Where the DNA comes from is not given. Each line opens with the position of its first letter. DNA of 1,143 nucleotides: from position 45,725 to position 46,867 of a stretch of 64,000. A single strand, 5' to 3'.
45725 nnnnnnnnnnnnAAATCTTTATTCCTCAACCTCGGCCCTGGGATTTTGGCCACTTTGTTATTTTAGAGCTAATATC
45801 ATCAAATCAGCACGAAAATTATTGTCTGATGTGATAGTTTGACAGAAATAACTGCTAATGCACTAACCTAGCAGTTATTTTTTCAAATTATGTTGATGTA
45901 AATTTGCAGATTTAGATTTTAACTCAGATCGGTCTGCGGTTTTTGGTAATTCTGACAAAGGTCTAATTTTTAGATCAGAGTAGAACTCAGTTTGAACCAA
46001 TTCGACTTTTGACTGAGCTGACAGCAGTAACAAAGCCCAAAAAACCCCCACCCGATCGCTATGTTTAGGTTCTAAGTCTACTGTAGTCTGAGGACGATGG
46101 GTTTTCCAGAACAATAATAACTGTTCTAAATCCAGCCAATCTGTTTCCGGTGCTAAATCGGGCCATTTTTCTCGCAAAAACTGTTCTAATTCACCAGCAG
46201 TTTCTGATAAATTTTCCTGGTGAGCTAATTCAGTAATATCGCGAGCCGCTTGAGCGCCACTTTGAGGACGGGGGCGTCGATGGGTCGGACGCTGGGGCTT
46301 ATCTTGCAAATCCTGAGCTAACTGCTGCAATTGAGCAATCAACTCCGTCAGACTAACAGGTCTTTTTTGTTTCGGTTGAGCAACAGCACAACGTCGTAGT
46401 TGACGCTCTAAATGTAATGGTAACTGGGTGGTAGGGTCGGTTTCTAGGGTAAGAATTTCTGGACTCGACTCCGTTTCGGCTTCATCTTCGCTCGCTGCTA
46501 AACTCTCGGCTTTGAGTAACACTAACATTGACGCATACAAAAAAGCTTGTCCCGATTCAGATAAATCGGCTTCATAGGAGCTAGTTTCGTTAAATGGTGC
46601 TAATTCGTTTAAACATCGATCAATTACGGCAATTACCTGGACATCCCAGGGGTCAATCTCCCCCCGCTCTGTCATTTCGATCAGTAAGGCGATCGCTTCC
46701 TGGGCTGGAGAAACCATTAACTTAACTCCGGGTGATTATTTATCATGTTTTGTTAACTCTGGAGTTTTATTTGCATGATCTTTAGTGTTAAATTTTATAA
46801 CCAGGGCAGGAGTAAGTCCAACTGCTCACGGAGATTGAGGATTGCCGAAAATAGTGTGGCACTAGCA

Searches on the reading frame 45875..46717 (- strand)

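Call 6: search_protein_families(library=pfam, proteins=[window:45875-46717:-], max_evalue=0.01)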
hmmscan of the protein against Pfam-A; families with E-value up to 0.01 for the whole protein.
window:45875-46717:- (280 aa): 2 families
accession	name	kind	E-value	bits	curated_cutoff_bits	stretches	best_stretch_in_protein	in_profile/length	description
PF02616.19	SMC_ScpA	-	2.3e-25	90.4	24.6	1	17-251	3-229/232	Segregation and condensation protein ScpA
PF04824.21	Rad21_Rec8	-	0.0056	16.4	22.7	0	225-253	23-51/55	Conserved region of Rad21 / Rec8 like protein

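Call 7: search_protein_families(library=ncbifam, proteins=[window:45875-46717:-], max_evalue=0.01)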
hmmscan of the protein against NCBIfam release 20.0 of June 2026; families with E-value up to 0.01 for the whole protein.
window:45875-46717:- (280 aa): 0 families
